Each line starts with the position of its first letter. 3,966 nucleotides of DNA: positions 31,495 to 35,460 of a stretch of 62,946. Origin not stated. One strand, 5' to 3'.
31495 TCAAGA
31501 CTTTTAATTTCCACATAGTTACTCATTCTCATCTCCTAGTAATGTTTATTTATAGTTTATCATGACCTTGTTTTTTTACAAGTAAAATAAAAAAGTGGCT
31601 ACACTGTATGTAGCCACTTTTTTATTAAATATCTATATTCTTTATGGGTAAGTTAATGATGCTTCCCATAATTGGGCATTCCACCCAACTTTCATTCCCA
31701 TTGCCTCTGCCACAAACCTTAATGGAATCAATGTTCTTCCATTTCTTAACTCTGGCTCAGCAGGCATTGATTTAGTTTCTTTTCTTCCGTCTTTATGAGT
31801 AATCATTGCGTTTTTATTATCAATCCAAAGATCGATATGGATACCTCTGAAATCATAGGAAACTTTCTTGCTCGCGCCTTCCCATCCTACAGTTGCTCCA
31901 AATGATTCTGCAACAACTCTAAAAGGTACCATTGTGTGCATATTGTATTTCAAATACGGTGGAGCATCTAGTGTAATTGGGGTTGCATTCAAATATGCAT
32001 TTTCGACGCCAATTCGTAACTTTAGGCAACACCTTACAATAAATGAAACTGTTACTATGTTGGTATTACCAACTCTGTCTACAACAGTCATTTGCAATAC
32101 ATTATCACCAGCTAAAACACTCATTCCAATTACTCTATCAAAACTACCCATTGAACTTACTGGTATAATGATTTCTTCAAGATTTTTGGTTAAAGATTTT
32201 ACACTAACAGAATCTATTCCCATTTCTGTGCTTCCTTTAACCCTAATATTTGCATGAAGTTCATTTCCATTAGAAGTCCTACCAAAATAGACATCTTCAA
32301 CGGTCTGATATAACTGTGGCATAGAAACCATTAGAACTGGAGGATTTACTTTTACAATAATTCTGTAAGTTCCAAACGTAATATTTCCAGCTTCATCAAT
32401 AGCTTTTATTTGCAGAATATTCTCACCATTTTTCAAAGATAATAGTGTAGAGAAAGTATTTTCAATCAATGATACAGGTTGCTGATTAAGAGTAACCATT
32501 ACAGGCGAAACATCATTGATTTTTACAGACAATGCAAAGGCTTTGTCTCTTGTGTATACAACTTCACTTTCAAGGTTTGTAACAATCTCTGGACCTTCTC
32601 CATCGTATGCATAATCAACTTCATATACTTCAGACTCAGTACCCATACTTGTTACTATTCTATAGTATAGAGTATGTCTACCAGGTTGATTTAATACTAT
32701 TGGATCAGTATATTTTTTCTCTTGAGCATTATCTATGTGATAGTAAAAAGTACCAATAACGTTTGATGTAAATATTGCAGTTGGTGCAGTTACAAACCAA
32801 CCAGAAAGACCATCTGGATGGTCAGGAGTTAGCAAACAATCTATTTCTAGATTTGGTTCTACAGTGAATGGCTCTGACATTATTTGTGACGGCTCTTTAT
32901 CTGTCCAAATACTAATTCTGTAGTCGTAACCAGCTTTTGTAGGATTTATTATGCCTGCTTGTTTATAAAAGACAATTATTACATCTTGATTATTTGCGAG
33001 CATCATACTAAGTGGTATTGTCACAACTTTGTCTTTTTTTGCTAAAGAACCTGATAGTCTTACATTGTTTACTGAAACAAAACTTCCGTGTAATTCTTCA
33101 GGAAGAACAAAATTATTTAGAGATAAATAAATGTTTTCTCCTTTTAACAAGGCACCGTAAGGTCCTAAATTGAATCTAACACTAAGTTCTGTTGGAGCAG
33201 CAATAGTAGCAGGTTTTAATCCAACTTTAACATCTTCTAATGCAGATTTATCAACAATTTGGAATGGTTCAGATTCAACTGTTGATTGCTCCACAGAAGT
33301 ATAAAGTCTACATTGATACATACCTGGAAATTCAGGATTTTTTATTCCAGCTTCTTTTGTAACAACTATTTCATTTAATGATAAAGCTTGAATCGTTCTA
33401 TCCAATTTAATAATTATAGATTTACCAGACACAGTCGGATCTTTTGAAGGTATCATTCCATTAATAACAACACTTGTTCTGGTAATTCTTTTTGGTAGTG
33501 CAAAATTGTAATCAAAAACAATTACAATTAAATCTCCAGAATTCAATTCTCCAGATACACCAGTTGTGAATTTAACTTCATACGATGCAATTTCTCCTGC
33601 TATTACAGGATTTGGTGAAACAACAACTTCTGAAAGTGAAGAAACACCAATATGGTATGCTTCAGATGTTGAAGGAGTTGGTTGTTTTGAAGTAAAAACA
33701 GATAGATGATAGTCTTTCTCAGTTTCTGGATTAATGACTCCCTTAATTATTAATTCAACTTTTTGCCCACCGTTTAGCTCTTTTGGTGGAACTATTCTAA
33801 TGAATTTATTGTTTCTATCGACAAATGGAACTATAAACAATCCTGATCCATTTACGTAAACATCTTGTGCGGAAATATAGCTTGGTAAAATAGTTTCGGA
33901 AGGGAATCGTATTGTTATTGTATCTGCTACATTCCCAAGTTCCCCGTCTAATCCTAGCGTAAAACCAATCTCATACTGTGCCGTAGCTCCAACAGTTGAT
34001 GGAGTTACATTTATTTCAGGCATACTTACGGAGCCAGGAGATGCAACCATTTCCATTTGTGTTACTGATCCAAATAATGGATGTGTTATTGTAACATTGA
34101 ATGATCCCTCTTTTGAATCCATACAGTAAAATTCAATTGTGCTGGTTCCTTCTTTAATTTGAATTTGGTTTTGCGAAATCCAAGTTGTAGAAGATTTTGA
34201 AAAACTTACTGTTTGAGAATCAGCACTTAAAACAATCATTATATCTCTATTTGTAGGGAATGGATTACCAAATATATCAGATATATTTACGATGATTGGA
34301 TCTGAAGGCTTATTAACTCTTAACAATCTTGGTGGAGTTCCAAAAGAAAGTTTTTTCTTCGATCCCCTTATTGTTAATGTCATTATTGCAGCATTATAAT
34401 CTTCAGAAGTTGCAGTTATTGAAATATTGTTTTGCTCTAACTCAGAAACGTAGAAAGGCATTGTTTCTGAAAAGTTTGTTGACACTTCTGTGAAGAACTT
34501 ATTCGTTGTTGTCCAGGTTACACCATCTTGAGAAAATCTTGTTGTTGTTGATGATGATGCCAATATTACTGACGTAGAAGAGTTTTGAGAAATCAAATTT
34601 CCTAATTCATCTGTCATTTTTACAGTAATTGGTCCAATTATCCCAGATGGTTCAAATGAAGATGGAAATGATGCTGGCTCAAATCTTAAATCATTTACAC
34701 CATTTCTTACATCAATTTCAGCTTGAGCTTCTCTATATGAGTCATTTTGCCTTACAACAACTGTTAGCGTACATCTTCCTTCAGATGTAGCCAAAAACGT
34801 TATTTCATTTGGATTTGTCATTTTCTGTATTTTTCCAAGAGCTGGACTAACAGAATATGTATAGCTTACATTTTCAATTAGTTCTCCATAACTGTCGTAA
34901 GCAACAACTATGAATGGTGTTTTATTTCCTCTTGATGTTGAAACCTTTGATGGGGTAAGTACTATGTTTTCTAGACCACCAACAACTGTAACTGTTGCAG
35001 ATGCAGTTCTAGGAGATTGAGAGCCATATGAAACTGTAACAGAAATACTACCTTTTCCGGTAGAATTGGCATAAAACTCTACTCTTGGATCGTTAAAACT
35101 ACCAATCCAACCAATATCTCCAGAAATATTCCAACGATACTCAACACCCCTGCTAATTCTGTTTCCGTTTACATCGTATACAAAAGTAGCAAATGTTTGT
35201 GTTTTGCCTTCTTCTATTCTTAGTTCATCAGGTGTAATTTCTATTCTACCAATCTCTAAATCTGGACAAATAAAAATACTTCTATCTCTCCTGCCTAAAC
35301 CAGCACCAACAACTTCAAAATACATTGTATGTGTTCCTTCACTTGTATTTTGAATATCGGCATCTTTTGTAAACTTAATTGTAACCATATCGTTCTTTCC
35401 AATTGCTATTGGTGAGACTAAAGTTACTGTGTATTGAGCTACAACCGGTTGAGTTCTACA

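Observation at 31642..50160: About 40 copies of a 110-150 aa module that I cannot assign to a named domain family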

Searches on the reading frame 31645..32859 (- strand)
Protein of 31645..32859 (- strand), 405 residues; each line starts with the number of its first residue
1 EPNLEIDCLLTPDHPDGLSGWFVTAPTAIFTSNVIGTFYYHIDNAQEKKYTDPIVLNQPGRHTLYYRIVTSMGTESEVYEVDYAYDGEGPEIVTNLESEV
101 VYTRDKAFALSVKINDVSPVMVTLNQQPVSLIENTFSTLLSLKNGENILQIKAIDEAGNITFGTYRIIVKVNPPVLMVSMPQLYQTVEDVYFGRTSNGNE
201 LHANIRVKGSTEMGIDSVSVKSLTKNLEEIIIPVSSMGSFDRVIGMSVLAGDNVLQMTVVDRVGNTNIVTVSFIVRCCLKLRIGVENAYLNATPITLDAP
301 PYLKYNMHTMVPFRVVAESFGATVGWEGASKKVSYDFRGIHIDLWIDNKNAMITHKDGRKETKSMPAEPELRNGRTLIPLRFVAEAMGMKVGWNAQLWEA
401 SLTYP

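Call 79: search_protein_families(library=pfam, proteins=[window:31645-32859:-], max_evalue=0.1)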
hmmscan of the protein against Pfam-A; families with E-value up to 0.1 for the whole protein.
window:31645-32859:- (405 aa): 3 families
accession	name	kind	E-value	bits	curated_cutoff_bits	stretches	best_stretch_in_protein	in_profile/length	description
PF07833.16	Cu_amine_oxidN1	-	3.7e-27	94.8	24.2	1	290-398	2-104/108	Copper amine oxidase N-terminal domain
PF09136.16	Glucodextran_B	-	8.1e-08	32.5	27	1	107-168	18-80/83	Glucodextranase, domain B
PF19077.6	Big_13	-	1.4e-05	26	27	0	107-164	30-94/102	Bacterial Ig-like domain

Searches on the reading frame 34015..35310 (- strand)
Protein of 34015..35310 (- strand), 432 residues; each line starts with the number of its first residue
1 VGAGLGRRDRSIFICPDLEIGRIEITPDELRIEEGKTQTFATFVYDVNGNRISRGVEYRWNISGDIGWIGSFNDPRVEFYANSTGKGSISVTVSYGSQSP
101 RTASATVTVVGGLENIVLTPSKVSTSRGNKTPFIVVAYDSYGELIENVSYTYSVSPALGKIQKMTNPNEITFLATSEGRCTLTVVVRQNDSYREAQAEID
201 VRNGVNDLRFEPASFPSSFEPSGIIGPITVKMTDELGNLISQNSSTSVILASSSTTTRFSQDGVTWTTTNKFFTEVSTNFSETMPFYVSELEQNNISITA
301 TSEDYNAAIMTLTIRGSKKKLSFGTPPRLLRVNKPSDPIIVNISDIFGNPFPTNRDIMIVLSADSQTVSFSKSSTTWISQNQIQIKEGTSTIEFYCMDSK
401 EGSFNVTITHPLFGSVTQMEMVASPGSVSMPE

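Call 79: search_protein_families(library=pfam, proteins=[window:34015-35310:-], max_evalue=0.1)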
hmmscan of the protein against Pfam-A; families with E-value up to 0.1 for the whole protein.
window:34015-35310:- (432 aa): 6 families
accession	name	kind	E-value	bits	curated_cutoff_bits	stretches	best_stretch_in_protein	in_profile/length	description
PF00801.26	PKD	-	0.0002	21.7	23.5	1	119-201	5-80/80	PKD domain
PF23861.1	Ribophorin_II_2nd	-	0.00033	21.2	23.4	1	334-416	13-97/105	Ribophorin II second domain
PF16239.10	DUF4898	-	0.05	14.1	25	0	338-379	22-63/82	Domain of unknown function (DUF4898)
PF17980.7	ADD_DNMT3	-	0.07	13.5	26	0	384-413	8-35/56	DNMT3, cysteine rich ADD domain, GATA1-like zinc finger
PF00197.24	Kunitz_legume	-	0.074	13.4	25.9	0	138-191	2-50/176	Trypsin and protease inhibitor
PF24690.1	NTCP5_P3_N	-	0.08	13.5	27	0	78-136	12-71/109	NTCP5/P3 N-terminal domain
